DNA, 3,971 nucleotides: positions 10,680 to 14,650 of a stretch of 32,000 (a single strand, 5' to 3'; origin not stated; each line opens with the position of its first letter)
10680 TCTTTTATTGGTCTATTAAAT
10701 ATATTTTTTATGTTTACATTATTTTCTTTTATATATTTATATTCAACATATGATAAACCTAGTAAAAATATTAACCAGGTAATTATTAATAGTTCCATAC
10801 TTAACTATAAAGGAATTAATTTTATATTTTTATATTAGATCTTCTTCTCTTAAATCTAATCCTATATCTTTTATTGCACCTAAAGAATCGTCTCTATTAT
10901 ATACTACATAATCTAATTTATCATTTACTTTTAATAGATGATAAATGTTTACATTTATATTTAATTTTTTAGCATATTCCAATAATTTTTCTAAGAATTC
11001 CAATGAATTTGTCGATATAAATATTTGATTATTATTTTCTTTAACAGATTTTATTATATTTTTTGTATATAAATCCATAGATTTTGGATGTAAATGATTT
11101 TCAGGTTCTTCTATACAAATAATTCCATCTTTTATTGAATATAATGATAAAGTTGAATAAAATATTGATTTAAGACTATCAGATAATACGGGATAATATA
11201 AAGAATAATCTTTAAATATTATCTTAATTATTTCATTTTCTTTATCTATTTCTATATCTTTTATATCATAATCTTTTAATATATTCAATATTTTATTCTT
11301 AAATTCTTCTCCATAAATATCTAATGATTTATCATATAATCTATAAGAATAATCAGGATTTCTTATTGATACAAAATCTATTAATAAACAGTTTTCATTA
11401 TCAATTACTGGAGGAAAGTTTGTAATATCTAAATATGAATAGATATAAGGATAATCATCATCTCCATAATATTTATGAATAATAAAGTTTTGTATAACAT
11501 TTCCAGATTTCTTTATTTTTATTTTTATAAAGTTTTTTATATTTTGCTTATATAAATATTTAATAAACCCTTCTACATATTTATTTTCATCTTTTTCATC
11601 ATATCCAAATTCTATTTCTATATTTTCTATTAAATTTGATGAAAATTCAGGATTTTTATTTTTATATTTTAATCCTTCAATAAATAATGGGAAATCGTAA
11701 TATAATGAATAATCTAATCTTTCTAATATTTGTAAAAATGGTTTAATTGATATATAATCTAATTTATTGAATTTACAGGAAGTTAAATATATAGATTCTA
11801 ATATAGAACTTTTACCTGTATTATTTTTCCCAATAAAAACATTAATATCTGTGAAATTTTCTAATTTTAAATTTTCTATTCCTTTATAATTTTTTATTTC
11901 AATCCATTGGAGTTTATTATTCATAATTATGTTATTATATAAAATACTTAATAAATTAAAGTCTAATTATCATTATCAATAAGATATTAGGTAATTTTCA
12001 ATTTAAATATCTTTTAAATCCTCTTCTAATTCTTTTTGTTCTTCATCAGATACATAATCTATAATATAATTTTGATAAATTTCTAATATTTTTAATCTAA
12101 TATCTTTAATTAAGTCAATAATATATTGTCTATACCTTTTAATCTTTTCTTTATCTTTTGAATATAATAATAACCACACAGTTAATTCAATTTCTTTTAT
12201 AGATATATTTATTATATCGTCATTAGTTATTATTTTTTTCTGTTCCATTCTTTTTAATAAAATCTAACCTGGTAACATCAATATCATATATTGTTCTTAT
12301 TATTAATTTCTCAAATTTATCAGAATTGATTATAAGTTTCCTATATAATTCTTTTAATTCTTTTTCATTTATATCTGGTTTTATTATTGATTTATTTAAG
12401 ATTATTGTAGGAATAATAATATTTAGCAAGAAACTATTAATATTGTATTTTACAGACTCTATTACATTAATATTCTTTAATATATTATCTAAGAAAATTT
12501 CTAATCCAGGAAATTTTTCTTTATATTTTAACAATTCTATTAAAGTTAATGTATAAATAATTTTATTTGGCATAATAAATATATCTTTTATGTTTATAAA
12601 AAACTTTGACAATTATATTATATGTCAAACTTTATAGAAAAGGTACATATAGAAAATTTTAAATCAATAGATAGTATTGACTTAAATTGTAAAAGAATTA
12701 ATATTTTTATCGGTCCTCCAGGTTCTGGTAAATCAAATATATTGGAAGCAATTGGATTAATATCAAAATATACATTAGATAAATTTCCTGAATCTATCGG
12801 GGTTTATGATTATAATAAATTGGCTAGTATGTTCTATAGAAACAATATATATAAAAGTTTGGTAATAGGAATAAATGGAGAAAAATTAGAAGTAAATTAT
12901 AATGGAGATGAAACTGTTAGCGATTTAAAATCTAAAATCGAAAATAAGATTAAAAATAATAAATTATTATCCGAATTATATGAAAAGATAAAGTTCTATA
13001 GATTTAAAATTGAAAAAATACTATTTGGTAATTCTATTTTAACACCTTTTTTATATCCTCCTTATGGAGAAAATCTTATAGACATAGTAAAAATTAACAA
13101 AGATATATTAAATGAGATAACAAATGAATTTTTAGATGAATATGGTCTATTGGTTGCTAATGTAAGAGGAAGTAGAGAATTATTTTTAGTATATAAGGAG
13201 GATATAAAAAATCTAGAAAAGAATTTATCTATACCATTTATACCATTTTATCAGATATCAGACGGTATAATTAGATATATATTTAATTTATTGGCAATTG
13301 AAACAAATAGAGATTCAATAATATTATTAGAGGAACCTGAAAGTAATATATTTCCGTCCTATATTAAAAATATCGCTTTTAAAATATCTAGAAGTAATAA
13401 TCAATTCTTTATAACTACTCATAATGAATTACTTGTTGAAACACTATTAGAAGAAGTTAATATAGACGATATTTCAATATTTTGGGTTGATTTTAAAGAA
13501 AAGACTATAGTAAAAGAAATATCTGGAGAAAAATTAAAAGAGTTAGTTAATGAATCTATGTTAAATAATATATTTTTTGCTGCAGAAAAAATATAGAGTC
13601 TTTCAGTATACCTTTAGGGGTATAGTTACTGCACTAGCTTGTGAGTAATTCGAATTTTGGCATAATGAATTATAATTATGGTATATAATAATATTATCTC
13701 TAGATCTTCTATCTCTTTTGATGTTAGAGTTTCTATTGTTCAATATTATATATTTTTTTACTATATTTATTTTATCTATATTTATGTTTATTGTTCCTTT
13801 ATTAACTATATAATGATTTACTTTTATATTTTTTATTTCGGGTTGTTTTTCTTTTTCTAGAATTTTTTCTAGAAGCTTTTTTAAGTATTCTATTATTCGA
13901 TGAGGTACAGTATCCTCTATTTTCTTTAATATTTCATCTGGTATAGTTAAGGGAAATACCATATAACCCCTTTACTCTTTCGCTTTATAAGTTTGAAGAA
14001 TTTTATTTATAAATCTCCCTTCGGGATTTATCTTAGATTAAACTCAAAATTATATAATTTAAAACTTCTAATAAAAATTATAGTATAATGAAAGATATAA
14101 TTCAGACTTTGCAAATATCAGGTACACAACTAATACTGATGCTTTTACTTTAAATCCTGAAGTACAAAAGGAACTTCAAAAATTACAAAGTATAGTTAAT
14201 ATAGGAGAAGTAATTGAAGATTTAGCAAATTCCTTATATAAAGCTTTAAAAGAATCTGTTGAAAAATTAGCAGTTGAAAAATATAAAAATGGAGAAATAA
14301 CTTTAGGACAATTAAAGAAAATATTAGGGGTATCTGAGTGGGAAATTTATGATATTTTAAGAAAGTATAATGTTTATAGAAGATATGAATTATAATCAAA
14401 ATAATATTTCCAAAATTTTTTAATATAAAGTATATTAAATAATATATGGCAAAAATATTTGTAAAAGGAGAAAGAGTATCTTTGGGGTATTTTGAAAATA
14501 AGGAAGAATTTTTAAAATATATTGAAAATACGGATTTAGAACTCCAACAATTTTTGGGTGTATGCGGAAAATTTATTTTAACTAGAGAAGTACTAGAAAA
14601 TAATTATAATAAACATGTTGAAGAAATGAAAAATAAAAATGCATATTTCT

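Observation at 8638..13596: Candidate undescribed ATPase-centred system inserted in the glycan locus: two small proteins, an AAA_21-like ATPase, a membrane protein and a 436-aa unknown, facing a second ATPase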

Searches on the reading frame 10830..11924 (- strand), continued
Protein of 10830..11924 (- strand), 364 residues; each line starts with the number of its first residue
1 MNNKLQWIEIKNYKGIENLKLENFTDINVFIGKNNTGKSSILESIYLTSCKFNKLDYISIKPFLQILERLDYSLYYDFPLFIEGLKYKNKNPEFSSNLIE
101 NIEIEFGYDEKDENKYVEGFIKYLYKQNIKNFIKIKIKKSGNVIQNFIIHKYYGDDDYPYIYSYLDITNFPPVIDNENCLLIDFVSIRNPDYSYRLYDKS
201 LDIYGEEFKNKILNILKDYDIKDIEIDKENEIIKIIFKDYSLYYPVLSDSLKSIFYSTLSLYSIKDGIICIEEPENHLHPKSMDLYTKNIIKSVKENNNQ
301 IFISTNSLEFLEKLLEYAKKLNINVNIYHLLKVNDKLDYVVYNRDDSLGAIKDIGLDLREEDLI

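Call 81: search_solved_structures(query=A1, max_evalue=0.001)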
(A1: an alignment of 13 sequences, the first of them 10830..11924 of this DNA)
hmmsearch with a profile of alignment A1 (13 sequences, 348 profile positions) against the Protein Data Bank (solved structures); distinct sequences matched with E-value up to 0.001: 41.
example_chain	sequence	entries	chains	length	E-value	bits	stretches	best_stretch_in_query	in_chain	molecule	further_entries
9kjx_B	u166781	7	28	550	7.1e-12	48.6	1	3-303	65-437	AAA family ATPase | Retron I-A effector PtuA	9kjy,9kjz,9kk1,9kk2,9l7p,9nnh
9u9y_A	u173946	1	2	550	1e-11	48.1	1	3-303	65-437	AAA family ATPase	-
9n69_A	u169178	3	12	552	1.4e-11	47.7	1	4-301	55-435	AAA family ATPase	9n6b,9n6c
9nnk_C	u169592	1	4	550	1.8e-11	47.3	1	3-303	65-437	Retreon I-A effector PtuA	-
9vkz_A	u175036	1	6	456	4e-11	46.2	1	3-303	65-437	Retron Ec78 probable ATPase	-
22bu_B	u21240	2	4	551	4.3e-11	46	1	5-294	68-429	AAA family ATPase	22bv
6p74_A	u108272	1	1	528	5.3e-11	45.7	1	231-294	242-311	Putative ATP-dependent endonuclease of the OLD family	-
9vh1_D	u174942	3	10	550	5.6e-11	45.7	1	3-303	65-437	Retron Ec78 probable ATPase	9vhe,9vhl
9nnb_C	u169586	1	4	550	9.1e-11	45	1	3-303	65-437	Retron I-A effector PtuA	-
22et_E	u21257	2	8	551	1.1e-10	44.7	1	5-294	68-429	PtuA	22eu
3qkt_A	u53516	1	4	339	4.3e-10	42.8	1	1-293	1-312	DNA double-strand break repair rad50 ATPase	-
4nch_A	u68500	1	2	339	5e-10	42.6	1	1-293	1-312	DNA double-strand break repair Rad50 ATPase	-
4nci_A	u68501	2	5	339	5.3e-10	42.5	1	1-293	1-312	DNA double-strand break repair Rad50 ATPase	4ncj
4nck_A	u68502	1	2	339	6.8e-10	42.1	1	1-293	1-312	DNA double-strand break repair Rad50 ATPase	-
8v45_A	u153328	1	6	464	7.8e-10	41.9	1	18-294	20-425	AriA antitoxin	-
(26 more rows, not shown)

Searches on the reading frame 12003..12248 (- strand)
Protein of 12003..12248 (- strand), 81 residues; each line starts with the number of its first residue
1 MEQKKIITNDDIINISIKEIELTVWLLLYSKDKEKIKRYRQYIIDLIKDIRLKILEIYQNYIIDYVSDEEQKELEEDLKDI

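Call 3: search_protein_families(library=pfam, proteins=[window:12003-12248:-], max_evalue=0.1)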
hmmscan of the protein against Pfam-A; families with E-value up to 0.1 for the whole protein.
window:12003-12248:- (81 aa): 1 family
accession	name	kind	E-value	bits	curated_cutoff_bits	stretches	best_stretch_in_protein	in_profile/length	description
PF20941.2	DUF6848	-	0.042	14.9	27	1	35-80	33-74/99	Domain of unknown function (DUF6848)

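Call 4: search_protein_families(library=padloc, proteins=[window:12003-12248:-], max_evalue=0.1)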
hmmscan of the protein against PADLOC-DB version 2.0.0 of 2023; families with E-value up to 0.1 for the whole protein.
window:12003-12248:- (81 aa): 0 families

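Call 9: search_protein_families(library=ncbifam, proteins=[window:12003-12248:-], max_evalue=0.1)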
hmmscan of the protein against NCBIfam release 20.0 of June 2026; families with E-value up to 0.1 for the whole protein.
window:12003-12248:- (81 aa): 0 families

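Call 38: search_protein_families(library=phrogs, proteins=[window:12003-12248:-], max_evalue=0.1)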
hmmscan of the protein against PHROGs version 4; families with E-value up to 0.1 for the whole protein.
window:12003-12248:- (81 aa): 2 families
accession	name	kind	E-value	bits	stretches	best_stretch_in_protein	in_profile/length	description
phrog_35615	-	unknown function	0.043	14.5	1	3-41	22-60/66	-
phrog_30462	-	unknown function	0.08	14.4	0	30-75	6-48/95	-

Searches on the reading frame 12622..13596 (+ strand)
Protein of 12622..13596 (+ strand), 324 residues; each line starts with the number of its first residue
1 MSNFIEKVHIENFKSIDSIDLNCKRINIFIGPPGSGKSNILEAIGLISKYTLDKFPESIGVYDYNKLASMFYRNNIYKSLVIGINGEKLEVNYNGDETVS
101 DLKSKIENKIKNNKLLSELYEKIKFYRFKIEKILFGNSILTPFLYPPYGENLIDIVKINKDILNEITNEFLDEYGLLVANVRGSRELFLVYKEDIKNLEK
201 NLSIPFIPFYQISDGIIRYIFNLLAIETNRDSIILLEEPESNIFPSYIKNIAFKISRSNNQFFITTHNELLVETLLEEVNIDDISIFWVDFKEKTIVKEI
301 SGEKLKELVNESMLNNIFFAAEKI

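Call 3: search_protein_families(library=pfam, proteins=[window:12622-13596:+], max_evalue=0.1)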
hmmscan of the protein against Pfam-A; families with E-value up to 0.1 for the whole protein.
window:12622-13596:+ (324 aa): 8 families
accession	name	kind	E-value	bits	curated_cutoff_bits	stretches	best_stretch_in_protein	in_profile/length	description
PF13304.12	AAA_21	-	1.3e-16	61.9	27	2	96-273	166-304/304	AAA domain, putative AbiEii toxin, Type IV TA system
PF13175.12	AAA_15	-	4.1e-13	50.1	32.1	2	5-126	3-125/374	AAA ATPase domain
PF02463.25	SMC_N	-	1.2e-10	41.6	40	1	4-44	1-44/220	RecF/RecN/SMC N terminal domain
PF13476.12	AAA_23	-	0.00032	21.8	27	1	7-111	1-112/201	AAA domain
PF11398.14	DUF2813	-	0.0011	18.9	21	0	4-49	2-47/372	Protein of unknown function (DUF2813)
PF13555.12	AAA_29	-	0.0069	16.5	27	1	13-44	12-42/61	P-loop containing region of AAA domain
PF20147.5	Crinkler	-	0.014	16.6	24.6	1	83-136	9-59/106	Crinkler effector protein N-terminal domain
PF21403.4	OTU1_UBXL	-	0.065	14.3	22.7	0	91-110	14-33/49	OTU1, UBXL domain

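Call 4: search_protein_families(library=padloc, proteins=[window:12622-13596:+], max_evalue=0.1)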
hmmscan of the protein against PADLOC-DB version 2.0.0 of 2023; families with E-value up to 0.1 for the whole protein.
window:12622-13596:+ (324 aa): 91 families (the best 25 are shown)
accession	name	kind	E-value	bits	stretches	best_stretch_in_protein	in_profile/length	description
PDLC04177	HEC-01A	-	6.6e-22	76.1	2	205-318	270-383/393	-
PDLC04175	HEC-01A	-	2.9e-20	70.6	2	3-60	4-61/363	-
PDLC04541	PDC-M25A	-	1.2e-17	62.1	2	5-125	2-124/380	-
PDLC04176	HEC-01A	-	1.7e-17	61.9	2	5-114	3-116/371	-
PDLC04182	HEC-01A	-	2.8e-16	57.5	2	209-276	283-355/406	-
PDLC04570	PDC-M31A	-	4.3e-16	57.1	1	5-49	2-46/395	-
PDLC04608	PDC-M38A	-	4.6e-16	57.4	2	1-126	1-127/367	-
PDLC04178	HEC-01A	-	8e-16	56.1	2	3-48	7-52/399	-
PDLC04179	HEC-01A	-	4.2e-15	53.8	2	207-276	335-409/459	-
PDLC02979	AriA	-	7.3e-15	53.6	2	5-130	3-125/373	-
PDLC02980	AriA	-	7.9e-15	53.6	1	26-272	1-303/304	-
PDLC02336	AbiLi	-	3e-14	51.3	2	4-136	1-128/340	AbiLi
PDLC04135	mad3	-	9.2e-14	49.7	2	5-47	2-45/374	mads_3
PDLC04180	HEC-01A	-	1.7e-13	48.5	2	211-309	254-356/382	-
PDLC04392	PDC-M07A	-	2.3e-13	48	2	5-51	2-48/432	-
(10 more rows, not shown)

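Call 9: search_protein_families(library=ncbifam, proteins=[window:12622-13596:+], max_evalue=0.1)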
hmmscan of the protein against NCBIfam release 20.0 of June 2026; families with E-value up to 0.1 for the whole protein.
window:12622-13596:+ (324 aa): 15 families
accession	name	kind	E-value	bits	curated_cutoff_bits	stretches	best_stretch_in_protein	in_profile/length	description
NF047739.1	antiphage_MADS3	equivalog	1.3e-12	47.7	420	2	5-51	2-48/427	methylation-associated defense system AAA family ATPase MAD3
TIGR00611.2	recf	equivalog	1.1e-10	41.3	172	1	5-49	1-46/339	DNA replication/repair protein RecF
NF003034.1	PRK03918.1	equivalog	3.8e-07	28.5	700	1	5-122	3-119/878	DNA double-strand break repair ATPase Rad50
NF041760.1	PtuA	equivalog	1.4e-06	27.5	500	1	4-55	51-103/524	retron Ec78 anti-phage system effector ATPase PtuA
TIGR04435.1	restrict_AAA_1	hypoth_equivalog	3.4e-06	26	300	1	27-48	40-61/568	restriction system-associated AAA family ATPase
TIGR02169.1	SMC_prok_A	equivalog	0.00095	17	729.4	1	4-44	1-43/1165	chromosome segregation protein SMC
NF053563.1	Rkd4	equivalog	0.0016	16.7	860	1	5-44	3-43/747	arcadin-4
TIGR00972.1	3a0107s01c2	equivalog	0.0017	17.8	343.2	1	12-47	13-50/248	phosphate ABC transporter ATP-binding protein PstB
NF002572.0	PRK02224.1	equivalog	0.0042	15.4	1087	1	5-44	3-43/888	DNA double-strand break repair ATPase Rad50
TIGR02168.1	SMC_prok_B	equivalog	0.0071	14.1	567.35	1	5-44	2-43/1181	chromosome segregation protein SMC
TIGR00634.1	recN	equivalog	0.036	13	407.85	1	5-47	2-45/563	DNA repair protein RecN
NF007027.0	PRK09493.1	equivalog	0.038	13.3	379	1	11-48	12-51/240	glutamine ABC transporter ATP-binding protein GlnQ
TIGR03411.1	urea_trans_UrtD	equivalog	0.072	12.7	304.1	0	7-44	9-48/242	urea ABC transporter ATP-binding protein UrtD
NF041035.1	Rad50_Halo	equivalog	0.077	11.3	1000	0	5-44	3-43/883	DNA double-strand break repair ATPase Rad50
TIGR01188.1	drrA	subfamily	0.089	12.1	312.45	0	11-42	4-37/302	daunorubicin resistance ABC transporter, ATP-binding protein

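Call 70: find_related_loci(query=window:12622-13596:+, collection=metagenome_contigs, flank=5000)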
Query window:12622-13596:+ (324 aa) in metagenome_contigs; peptide patterns used: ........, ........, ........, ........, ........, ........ (x = any residue, [..] = any of these).
217 stretches matched a pattern; 1 encode a relative of the query (tblastn E <= 1e-3); 1 distinct loci.
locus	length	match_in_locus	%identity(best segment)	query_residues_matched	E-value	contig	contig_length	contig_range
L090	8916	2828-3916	26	5-294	4e-6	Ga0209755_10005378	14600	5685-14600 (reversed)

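Call 72: search_dna_similar(query=window:12622-13596:+, collection=plasmids, mode=protein, max_rows=10)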
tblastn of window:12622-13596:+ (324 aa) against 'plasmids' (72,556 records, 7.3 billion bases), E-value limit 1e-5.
Records with a match: 1; places in all: 1; records where one place covers at least 80% of the query: 0.
Best place of each record, by identity: <60% 1.
By first word of the organism name: Parabacteroides 1.
By predicted mobility (MOB-suite, as given by PLSDB): non-mobilizable 1.
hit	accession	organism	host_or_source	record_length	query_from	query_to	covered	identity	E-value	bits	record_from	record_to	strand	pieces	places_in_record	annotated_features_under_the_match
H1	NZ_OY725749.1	Parabacteroides distasonis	-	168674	142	308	52%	38.5%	3e-15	84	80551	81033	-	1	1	AAA family ATPase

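Call 82: search_solved_structures(query=window:12622-13596:+, max_evalue=0.001)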
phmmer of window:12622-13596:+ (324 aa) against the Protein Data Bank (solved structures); distinct sequences matched with E-value up to 0.001: 0.

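Call 85: get_annotated_region(hit=H1, flank=3000)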
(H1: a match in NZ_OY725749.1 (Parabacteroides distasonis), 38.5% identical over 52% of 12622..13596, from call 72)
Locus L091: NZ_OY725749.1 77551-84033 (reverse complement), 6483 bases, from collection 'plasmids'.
description: Parabacteroides distasonis strain Parabacteroides distasonis TSDC17.2-1.1 plasmid 4, complete sequence
organism: Parabacteroides distasonis (NCBI taxid 823)
taxonomy: Bacteria; Bacteroidota; Bacteroidia; Bacteroidales; Tannerellaceae; Parabacteroides; Parabacteroides distasonis
host: -; source: -; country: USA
typing (MOB-suite, as given by PLSDB): non-mobilizable
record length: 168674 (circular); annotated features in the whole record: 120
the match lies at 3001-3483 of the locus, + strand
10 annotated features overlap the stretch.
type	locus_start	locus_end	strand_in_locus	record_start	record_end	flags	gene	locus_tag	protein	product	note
CDS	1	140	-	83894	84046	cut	-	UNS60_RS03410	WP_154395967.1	hypothetical protein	-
CDS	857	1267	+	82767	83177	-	-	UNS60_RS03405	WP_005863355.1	hypothetical protein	-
CDS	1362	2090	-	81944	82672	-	-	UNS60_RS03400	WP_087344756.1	nitroreductase family protein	-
CDS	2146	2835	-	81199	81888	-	-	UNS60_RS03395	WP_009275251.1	type 1 glutamine amidotransferase domain-containing protein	-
CDS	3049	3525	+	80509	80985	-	-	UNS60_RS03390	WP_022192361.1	AAA family ATPase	-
CDS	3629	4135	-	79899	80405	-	-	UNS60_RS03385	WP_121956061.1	DUF3868 domain-containing protein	-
CDS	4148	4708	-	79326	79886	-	-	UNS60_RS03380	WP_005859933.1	DUF3575 domain-containing protein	-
CDS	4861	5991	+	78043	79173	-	-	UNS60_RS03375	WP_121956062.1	clostripain-related cysteine peptidase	-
CDS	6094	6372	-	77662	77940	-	-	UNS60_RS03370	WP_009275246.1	hypothetical protein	-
CDS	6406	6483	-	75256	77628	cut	-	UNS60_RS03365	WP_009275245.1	lamin tail domain-containing protein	-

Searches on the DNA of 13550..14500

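Call 61: search_rna_families(source=window, start=13550, end=14500, threshold=evalue, max_evalue=1)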
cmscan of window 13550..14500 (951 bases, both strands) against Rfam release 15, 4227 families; matches with E-value up to 1: 0.
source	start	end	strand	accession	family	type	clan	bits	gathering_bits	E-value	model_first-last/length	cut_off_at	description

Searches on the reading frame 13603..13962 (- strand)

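Call 3: search_protein_families(library=pfam, proteins=[window:13603-13962:-], max_evalue=0.1)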
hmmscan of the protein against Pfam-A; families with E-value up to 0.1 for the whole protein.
window:13603-13962:- (119 aa): 1 family
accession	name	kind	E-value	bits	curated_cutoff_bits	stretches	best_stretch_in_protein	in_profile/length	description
PF12978.13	DUF3862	-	0.03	14.7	25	1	24-108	27-103/159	Domain of Unknown Function with PDB structure (DUF3862)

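Call 4: search_protein_families(library=padloc, proteins=[window:13603-13962:-], max_evalue=0.1)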
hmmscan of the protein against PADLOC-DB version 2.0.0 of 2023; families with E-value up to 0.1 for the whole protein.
window:13603-13962:- (119 aa): 0 families

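Call 9: search_protein_families(library=ncbifam, proteins=[window:13603-13962:-], max_evalue=0.1)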
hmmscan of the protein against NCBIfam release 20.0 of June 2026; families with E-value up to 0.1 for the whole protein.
window:13603-13962:- (119 aa): 1 family
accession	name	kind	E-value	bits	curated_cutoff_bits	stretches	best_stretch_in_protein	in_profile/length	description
NF046073.1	UpsA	equivalog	0.072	13.2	130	1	44-93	54-104/136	pilin subunit UpsA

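Call 38: search_protein_families(library=phrogs, proteins=[window:13603-13962:-], max_evalue=0.1)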
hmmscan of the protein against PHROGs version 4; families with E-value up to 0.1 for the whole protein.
window:13603-13962:- (119 aa): 0 families

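Call 63: search_protein_families(library=pfam, proteins=[window:13603-13962:-], max_evalue=0.05)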
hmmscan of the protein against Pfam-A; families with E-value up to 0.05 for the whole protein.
window:13603-13962:- (119 aa): 1 family
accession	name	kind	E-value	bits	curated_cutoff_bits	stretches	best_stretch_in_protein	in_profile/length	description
PF12978.13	DUF3862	-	0.03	14.7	25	1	24-108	27-103/159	Domain of Unknown Function with PDB structure (DUF3862)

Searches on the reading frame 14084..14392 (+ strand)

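Call 63: search_protein_families(library=pfam, proteins=[window:14084-14392:+], max_evalue=0.05)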
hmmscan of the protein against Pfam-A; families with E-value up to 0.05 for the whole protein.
window:14084-14392:+ (103 aa): 4 families
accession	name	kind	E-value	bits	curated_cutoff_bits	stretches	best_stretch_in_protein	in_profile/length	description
PF03683.19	UPF0175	-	1e-09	38.4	27.9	1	45-102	3-65/75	Uncharacterised protein family (UPF0175)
PF21476.4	PF0610-like_N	-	0.0088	16.7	33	1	70-93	13-36/50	PF0610-like, N-terminal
PF10083.14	DUF2321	-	0.022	14.8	24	1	32-94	82-143/157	Uncharacterized protein conserved in bacteria (DUF2321)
PF15278.12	Sec3_C_2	-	0.032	15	27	0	40-73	15-48/86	Sec3 exocyst complex subunit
